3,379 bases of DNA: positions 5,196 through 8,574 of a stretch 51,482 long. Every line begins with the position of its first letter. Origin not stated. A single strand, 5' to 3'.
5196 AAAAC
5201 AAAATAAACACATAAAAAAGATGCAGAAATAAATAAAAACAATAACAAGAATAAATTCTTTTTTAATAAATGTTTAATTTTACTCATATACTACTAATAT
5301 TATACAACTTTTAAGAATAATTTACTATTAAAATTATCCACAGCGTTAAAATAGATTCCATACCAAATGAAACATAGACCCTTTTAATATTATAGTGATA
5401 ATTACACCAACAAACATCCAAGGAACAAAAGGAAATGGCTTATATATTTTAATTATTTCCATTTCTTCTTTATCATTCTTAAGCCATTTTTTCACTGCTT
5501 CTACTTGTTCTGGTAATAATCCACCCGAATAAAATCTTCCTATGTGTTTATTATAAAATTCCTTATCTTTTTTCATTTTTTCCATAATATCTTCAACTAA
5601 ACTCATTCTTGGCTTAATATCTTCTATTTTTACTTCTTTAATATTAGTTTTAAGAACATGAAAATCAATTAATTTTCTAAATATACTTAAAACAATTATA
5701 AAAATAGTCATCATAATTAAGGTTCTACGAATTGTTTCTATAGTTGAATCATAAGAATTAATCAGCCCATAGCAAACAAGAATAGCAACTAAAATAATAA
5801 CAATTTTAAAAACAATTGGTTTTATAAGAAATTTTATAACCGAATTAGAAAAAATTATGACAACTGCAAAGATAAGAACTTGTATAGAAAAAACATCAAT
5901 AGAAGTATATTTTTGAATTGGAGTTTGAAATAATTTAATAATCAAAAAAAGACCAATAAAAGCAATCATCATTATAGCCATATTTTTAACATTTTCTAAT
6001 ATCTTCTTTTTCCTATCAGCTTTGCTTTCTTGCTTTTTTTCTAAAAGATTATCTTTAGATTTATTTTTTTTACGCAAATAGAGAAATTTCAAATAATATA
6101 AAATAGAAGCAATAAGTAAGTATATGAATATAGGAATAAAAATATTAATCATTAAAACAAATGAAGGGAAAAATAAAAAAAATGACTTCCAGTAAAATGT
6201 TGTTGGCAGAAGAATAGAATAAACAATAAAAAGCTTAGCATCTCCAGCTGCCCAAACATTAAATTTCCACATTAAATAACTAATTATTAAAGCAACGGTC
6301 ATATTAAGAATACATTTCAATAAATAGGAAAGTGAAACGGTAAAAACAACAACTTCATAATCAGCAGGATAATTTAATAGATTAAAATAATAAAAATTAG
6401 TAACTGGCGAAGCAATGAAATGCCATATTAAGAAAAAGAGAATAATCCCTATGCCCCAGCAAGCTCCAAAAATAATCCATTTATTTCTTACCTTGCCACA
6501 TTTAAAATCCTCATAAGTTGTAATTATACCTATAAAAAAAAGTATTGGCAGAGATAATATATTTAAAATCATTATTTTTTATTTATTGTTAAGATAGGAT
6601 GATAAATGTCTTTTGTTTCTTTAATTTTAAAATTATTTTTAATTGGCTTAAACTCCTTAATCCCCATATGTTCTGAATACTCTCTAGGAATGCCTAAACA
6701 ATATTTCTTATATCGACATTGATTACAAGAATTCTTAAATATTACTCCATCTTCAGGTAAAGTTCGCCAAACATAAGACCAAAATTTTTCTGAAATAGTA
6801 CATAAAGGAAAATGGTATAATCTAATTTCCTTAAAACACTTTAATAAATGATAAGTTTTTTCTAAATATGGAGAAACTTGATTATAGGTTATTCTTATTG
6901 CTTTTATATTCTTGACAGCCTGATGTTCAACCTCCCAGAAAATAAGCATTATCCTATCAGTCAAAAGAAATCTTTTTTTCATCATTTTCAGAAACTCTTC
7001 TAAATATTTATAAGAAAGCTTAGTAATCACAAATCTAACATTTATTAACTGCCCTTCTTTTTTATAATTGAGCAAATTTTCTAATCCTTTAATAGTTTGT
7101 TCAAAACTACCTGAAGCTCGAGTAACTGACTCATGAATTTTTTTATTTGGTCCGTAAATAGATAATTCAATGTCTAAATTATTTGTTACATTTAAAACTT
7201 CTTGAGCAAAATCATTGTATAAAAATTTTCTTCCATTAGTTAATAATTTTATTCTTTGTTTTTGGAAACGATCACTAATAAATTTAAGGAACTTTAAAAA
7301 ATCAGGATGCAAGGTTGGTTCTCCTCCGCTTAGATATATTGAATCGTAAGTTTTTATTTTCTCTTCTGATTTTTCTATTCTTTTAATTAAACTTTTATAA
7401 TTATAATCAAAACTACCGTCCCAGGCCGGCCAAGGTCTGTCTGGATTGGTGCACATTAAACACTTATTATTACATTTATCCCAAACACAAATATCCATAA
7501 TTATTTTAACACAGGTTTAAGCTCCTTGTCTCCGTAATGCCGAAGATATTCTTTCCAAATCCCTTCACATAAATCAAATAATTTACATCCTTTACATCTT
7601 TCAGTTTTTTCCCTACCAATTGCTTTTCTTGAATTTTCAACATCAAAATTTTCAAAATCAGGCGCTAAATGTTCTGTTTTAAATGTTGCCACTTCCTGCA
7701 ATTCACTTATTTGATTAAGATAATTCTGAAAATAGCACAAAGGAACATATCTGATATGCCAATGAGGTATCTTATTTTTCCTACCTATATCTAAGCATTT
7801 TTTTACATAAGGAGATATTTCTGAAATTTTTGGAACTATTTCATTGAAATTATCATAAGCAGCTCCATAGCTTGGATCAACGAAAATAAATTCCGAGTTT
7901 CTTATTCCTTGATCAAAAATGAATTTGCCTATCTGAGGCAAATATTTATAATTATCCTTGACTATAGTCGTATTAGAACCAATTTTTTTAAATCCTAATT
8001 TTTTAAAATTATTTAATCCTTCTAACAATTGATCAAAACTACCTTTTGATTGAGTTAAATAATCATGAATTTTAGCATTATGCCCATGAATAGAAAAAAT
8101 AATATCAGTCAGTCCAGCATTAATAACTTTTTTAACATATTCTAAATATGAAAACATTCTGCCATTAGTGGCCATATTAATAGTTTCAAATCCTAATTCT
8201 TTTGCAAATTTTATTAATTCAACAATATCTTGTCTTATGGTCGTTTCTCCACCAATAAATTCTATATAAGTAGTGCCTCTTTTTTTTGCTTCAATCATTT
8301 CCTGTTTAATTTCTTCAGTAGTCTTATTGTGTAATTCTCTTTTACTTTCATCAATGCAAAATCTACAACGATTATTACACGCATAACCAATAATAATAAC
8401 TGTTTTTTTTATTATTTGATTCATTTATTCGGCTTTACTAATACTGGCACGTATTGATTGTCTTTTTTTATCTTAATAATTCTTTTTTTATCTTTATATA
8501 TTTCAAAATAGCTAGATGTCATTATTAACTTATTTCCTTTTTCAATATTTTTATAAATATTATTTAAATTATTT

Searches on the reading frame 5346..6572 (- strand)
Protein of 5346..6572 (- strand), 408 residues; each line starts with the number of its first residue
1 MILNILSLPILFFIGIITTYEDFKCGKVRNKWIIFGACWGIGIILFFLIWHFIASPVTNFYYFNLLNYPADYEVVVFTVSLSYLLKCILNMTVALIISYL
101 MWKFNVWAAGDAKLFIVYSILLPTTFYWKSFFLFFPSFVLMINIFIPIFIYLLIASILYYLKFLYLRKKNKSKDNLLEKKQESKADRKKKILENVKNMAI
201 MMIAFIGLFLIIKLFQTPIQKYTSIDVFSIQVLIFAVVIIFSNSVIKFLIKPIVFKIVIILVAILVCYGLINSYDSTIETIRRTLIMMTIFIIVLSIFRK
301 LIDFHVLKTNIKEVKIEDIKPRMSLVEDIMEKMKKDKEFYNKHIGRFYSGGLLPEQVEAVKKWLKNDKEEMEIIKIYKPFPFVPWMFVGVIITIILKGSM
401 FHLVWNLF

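Call 19: search_protein_families(library=pfam, proteins=[window:5346-6572:-], max_evalue=0.001)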
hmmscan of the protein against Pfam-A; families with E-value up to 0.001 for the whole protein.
window:5346-6572:- (408 aa): 0 families

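Call 38: search_protein_families(library=ncbifam, proteins=[window:5346-6572:-], max_evalue=0.0001)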
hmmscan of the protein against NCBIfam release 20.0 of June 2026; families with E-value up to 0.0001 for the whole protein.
window:5346-6572:- (408 aa): 0 families

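Call 44: search_protein_families(library=pfam, proteins=[window:5346-6572:-], max_evalue=5)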
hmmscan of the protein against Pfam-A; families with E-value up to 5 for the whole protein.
window:5346-6572:- (408 aa): 4 families
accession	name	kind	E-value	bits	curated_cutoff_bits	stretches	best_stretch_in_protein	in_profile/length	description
PF01956.21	EMC3_TMCO1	-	0.026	14.8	27.1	2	166-240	62-127/169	Integral membrane protein EMC3/TMCO1-like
PF09845.14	OapC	-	0.58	10.9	23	0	162-191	29-57/133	Origin-associated protein OapC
PF02326.20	YMF19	-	0.66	11.3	22.6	1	132-197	6-74/84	Plant ATP synthase F0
PF11027.13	DUF2615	-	0.87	10.1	23.4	1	143-186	53-95/104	Protein of unknown function (DUF2615)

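Call 45: find_homologous_proteins(query=window:5346-6572:-, max_evalue=0.001)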
Query window:5346-6572:- (408 aa): 131 proteins with E <= 0.001 among 8000 candidates; the best 120 are listed.
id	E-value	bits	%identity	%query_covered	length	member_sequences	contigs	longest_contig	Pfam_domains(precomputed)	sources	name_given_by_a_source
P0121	8.8e-257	870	100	100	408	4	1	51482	-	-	-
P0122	5.6e-246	834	95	100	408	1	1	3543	-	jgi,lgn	-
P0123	1.7e-228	777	88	100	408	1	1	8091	-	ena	-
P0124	4.3e-221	752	85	100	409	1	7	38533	-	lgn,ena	-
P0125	3.8e-219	746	83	100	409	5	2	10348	-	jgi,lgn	-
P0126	6.7e-204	696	77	100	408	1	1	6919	-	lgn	-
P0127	1.4e-176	606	68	98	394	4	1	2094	-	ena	-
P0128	9.2e-172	590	66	100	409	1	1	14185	-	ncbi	-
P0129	5.7e-171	587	89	75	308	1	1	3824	-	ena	-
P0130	4.1e-158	545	82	75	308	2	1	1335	-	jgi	-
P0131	1.0e-152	527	58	99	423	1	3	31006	-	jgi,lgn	-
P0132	9.9e-151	521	59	100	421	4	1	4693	-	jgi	-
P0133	5.4e-141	488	56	99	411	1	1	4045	-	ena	-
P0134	6.2e-141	488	56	99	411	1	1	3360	PF01478.24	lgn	-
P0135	2.1e-139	483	55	99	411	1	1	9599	-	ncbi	-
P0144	4.6e-130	452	52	99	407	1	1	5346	-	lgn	-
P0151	2.1e-127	444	53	100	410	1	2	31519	PF01478.24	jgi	jgi:Flp pilus assembly protein protease CpaA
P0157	5.2e-120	419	48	99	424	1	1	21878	PF01478.24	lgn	-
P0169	4.9e-90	321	41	99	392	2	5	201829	PF01478.24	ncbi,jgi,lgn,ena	-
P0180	1.4e-70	257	41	99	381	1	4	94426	PF01478.24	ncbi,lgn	-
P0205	1.8e-44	171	40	77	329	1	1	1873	PF01478.24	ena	-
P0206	2.5e-43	167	37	76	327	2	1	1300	PF01478.24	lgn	-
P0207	3.3e-43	166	32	99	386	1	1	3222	PF01478.24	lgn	-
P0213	4.2e-38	150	35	77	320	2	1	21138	PF01478.24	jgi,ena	-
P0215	3.0e-37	147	28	98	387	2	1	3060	PF01478.24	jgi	-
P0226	8.2e-30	122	33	69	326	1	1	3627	PF01478.24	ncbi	-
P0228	3.9e-29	120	33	50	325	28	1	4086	PF01478.24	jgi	-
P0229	2.9e-28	117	28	98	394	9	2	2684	PF01478.24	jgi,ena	-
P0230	6.6e-28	116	25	97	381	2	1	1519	PF01478.24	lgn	-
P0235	2.1e-25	108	25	99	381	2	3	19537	PF01478.24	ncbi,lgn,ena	-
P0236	2.5e-23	101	28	96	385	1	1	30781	PF01478.24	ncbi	-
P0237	3.0e-23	101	22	97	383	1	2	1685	PF01478.24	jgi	-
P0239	1.3e-22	99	22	99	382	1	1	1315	PF01478.24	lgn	-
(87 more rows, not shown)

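Call 53: search_protein_families(library=padloc, proteins=[window:5346-6572:-], max_evalue=0.001)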
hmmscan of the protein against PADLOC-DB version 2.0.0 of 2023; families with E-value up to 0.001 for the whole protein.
window:5346-6572:- (408 aa): 0 families

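Call 65: predict_structure(alignment_id=A3)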
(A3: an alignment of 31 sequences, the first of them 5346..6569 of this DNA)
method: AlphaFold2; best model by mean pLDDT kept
length: 407 residues; sequences in the alignment: 31
mean_pLDDT: 80.3   pTM: 0.73
mean pLDDT of the five models: 80.3, 79.4, 79.3, 78.8, 77.0
residues with pLDDT >= 90: 89; 70-90: 261; 50-70: 47; < 50: 10
segments of 3 or more residues with pLDDT < 50: 171-180
pLDDT, mean of each block of 10 residues (from residue 1): 90 94 82 96 94 89 88 85 92 92 82 95 80 86 87 77 69 45 69 77 80 80 77 76 78 84 87 83 78 70 62 77 73 79 65 80 71 73 93 86 70
secondary structure, 60 per line:
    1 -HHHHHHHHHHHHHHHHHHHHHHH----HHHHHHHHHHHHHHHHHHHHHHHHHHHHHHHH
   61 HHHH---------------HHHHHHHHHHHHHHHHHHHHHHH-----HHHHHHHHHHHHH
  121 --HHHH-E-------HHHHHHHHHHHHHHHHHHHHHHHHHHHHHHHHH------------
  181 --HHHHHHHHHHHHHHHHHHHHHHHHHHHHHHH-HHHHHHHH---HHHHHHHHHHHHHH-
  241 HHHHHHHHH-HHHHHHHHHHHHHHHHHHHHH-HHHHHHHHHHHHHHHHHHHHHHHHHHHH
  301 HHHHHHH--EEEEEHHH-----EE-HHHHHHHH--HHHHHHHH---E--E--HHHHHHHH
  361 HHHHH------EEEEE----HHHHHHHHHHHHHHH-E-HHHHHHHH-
elements in order: H2-24 H29-64 H80-102 H108-120 H123-126 H136-168 H183-213 H215-222 H226-239 H241-249 H251-271 H273-307 E310-314 H326-333 H336-343 H353-365 E372-376 H381-395 H399-406

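Call 68: fold_search(model_id=the predicted structure, library=pdb)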
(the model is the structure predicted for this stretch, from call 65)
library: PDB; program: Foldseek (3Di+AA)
matches with E <= 10: 20; with E <= 0.001: 0
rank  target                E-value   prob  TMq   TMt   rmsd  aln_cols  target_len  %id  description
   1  4cz8_B                2.0e+00  0.06  0.15  0.15  23.1       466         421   13  Structure of the sodium proton antiporter PaNhaP from Pyrococcus abyssii at pH 8. (released 2014-12-17)
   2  4mu6                  3.6e+00  0.03  0.10  0.13  35.1       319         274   11  Crystal Structure of the N-terminal domain of Effector Protein LegC3 from Legionella pneumophila (released 2013-12-11)
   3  5wpq_A                3.8e+00  0.06  0.14  0.13  18.7       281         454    9  Cryo-EM structure of mammalian endolysosomal TRPML1 channel in nanodiscs in closed I conformation at 3.64 Angstrom res (released 2017-10-18)
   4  8y51_R                4.8e+00  0.03  0.11  0.14  21.9       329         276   14  Cryo-EM structure of the BRS3-Gq complex (released 2025-02-12)
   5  1d5t                  5.0e+00  0.06  0.09  0.08  14.6        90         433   14  GUANINE NUCLEOTIDE DISSOCIATION INHIBITOR, ALPHA-ISOFORM (released 2000-10-25)
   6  8ikh_R                5.5e+00  0.06  0.15  0.21  22.9       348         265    9  Cryo-EM structure of human receptor with G proteins (released 2024-06-05)
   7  9r62_K                5.8e+00  0.03  0.11  0.07  33.7       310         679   10  CPS co-polymerase Wzc_C1 (released 2026-03-04)
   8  6sx7                  7.3e+00  0.03  0.14  0.19  22.8       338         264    8  Crystal Structure of the Voltage-Gated Sodium Channel NavMs (F208L) (2.2 Angstrom resolution) (released 2021-02-03)
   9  9qu3                  7.3e+00  0.02  0.11  0.12  29.4       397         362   12  Cryo-EM structure of the human choline transporter-like protein hCTL1 in LMNG (released 2025-05-14)
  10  8qoe_A                7.3e+00  0.02  0.11  0.08  31.0       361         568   10  Inward-facing conformation of the ABC transporter BmrA (released 2023-12-20)
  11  7shm_B                7.6e+00  0.01  0.10  0.08  25.0       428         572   11  Cryo-EM structure of ATP-bound human peroxisomal fatty acid transporter ABCD1 (released 2021-11-03)
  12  3cph_G                8.0e+00  0.04  0.09  0.08  14.5        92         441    9  Crystal structure of Sec4 in complex with Rab-GDI (released 2008-05-06)
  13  1qmg_C                8.0e+00  0.02  0.05  0.04  16.2        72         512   12  Acetohydroxyacid isomeroreductase complexed with its reaction product dihydroxy-methylvalerate, manganese and ADP-ribo (released 2000-03-31)
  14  7x0z_A                8.0e+00  0.02  0.12  0.09  27.0       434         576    7  Cryo-EM structure of human ABCD1 E630Q in the presence of ATP and Magnesium in outward-facing state (released 2023-03-22)
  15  7xec_B                8.4e+00  0.01  0.10  0.08  31.1       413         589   12  Cryo-EM structure of human ABCD1 E630Q in the presence of ATP in inward-facing state 2 (released 2023-03-29)
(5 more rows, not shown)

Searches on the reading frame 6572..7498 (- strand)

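Call 19: search_protein_families(library=pfam, proteins=[window:6572-7498:-], max_evalue=0.001)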
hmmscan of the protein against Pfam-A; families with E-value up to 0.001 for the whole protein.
window:6572-7498:- (308 aa): 2 families
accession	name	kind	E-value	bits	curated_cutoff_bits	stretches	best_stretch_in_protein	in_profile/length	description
PF04055.27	Radical_SAM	-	5.8e-16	59.6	29.5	1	5-172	3-165/166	Radical SAM superfamily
PF13353.11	Fer4_12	-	4.3e-05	24.3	22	1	7-136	13-136/137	4Fe-4S single cluster domain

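Call 38: search_protein_families(library=ncbifam, proteins=[window:6572-7498:-], max_evalue=0.0001)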
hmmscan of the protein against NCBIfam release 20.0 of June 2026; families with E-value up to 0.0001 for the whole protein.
window:6572-7498:- (308 aa): 32 families (the best 25 are shown)
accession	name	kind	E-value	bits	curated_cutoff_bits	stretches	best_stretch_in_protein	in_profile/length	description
TIGR03977.1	rSAM_pair_HxsC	equivalog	1.2e-51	175.3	267.9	1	4-270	30-288/292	His-Xaa-Ser system radical SAM maturase HxsC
NF038332.1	rSAM_rare_HxsC4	exception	7.9e-29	100.9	500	1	3-176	18-184/335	radical SAM protein HxsC4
TIGR04317.1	W_rSAM_matur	equivalog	4.7e-16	58.8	380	1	6-175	11-173/349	tungsten cofactor oxidoreductase radical SAM maturase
NF050035.1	rSAM_WgK_link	exception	3.3e-12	46.1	650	1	1-146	11-147/367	radical SAM/SPASM peptide maturase WgkB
TIGR04054.1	rSAM_NirJ1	equivalog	9.8e-12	44.2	650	1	9-176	46-200/387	putative heme d1 biosynthesis radical SAM protein NirJ1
TIGR04251.1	SCM_rSAM_ScmF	equivalog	1e-11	44.9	400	1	9-153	14-152/353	SynChlorMet cassette radical SAM/SPASM protein ScmF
TIGR02493.1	PFLA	equivalog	1.2e-11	44.4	231.75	1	7-158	23-165/235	pyruvate formate-lyase-activating protein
TIGR03962.1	mycofact_rSAM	equivalog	6.8e-11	41.9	265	1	47-175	55-175/339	mycofactocin radical SAM maturase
NF033640.1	N_Twi_rSAM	subfamily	9.5e-11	41.4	170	1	7-197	119-320/398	twitch domain-containing radical SAM protein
TIGR02668.1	moaA_archaeal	equivalog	1.4e-10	40.7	325.25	1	3-215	14-213/303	GTP 3',8-cyclase MoaA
TIGR02666.1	moaA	equivalog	1.7e-10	40.4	284.05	1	3-176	14-183/336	GTP 3',8-cyclase MoaA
TIGR04250.1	SCM_rSAM_ScmE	equivalog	8.5e-10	38.1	400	1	1-173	5-165/358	SynChlorMet cassette radical SAM/SPASM protein ScmE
TIGR04545.1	rSAM_ahbD_hemeb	equivalog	1.6e-09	37.7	500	1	8-176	9-165/339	heme b synthase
NF001199.0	PRK00164.2-1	equivalog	1.9e-09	37.1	231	1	3-187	16-189/308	GTP 3',8-cyclase MoaA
TIGR04546.1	rSAM_ahbC_deAc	equivalog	6.1e-09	35.2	650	1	7-176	47-203/390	12,18-didecarboxysiroheme deacetylase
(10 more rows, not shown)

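Call 53: search_protein_families(library=padloc, proteins=[window:6572-7498:-], max_evalue=0.001)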
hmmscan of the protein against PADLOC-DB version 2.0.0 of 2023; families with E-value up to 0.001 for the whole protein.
window:6572-7498:- (308 aa): 2 families
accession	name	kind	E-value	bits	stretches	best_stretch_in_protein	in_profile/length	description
PDLC02903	pVip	-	7.1e-11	40.1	1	4-175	5-163/257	Viperins not associated with kinases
PDLC02904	pVip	-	3e-10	38.1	1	5-176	9-165/262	Viperins associated with kinases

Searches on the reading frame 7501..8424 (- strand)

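Call 19: search_protein_families(library=pfam, proteins=[window:7501-8424:-], max_evalue=0.001)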
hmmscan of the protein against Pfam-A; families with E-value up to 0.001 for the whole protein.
window:7501-8424:- (307 aa): 2 families
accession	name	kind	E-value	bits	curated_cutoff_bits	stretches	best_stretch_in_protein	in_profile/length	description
PF04055.27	Radical_SAM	-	2.2e-25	90.2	29.5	1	10-167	1-164/166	Radical SAM superfamily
PF13353.11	Fer4_12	-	6.5e-05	23.7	22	1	15-100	14-105/137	4Fe-4S single cluster domain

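Call 38: search_protein_families(library=ncbifam, proteins=[window:7501-8424:-], max_evalue=0.0001)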
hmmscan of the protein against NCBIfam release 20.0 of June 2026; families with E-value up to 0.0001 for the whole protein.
window:7501-8424:- (307 aa): 50 families (the best 25 are shown)
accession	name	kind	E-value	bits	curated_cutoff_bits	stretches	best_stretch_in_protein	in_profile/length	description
NF038332.1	rSAM_rare_HxsC4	exception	2e-47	162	500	1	8-305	16-335/335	radical SAM protein HxsC4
TIGR03977.1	rSAM_pair_HxsC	equivalog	9.1e-28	97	267.9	1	9-249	28-269/292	His-Xaa-Ser system radical SAM maturase HxsC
TIGR02668.1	moaA_archaeal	equivalog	9.4e-24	83.9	325.25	1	7-212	11-215/303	GTP 3',8-cyclase MoaA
TIGR04466.1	rSAM_BlsE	equivalog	4.6e-23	82.2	400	1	10-187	7-180/327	cytosylglucuronate decarboxylase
TIGR04545.1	rSAM_ahbD_hemeb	equivalog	5.6e-22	78.6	500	1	13-191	7-183/339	heme b synthase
NF001199.0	PRK00164.2-1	equivalog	2.7e-20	72.7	231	1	7-171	13-177/308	GTP 3',8-cyclase MoaA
TIGR04055.1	rSAM_NirJ2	equivalog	1.2e-19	71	500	1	15-190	9-181/326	putative heme d1 biosynthesis radical SAM protein NirJ2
TIGR04347.1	pseudo_SAM_Halo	equivalog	2.6e-19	69.7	525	1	12-215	44-243/390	TIGR04347 family pseudo-SAM/SPASM protein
TIGR02666.1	moaA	equivalog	3.8e-19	68.8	284.05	1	14-174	18-185/336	GTP 3',8-cyclase MoaA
NF045702.1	rSAM_GDGT_ether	equivalog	4.5e-19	68.4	450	1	10-168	90-252/486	tetraether lipid synthase Tes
TIGR04546.1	rSAM_ahbC_deAc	equivalog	7.3e-19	67.8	650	1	9-174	40-205/390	12,18-didecarboxysiroheme deacetylase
TIGR04053.2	TIGR04053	equivalog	1.5e-18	67.2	395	1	14-182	16-186/366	TIGR04053 family radical SAM/SPASM domain-containing protein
TIGR04054.1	rSAM_NirJ1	equivalog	6.2e-18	64.6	650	1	13-176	43-204/387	putative heme d1 biosynthesis radical SAM protein NirJ1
NF045646.2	rSAM_Se_TrsS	equivalog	9.1e-18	64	490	1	9-125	89-208/441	radical SAM (seleno)protein TrsS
TIGR04051.1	rSAM_NirJ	equivalog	3e-17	62.7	515.45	1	15-175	11-169/354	heme d1 biosynthesis radical SAM protein NirJ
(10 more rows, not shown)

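Call 53: search_protein_families(library=padloc, proteins=[window:7501-8424:-], max_evalue=0.001)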
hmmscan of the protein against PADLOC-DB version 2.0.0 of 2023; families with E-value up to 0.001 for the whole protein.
window:7501-8424:- (307 aa): 3 families
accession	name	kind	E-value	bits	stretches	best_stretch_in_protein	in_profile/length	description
PDLC02903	pVip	-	6.5e-15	53.3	1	13-160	7-151/257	Viperins not associated with kinases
PDLC02904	pVip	-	8.2e-14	49.7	1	15-160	12-155/262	Viperins associated with kinases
PDLC02905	pVip-kinase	-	5e-06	24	1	14-161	190-344/474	Viperin-kinase fusion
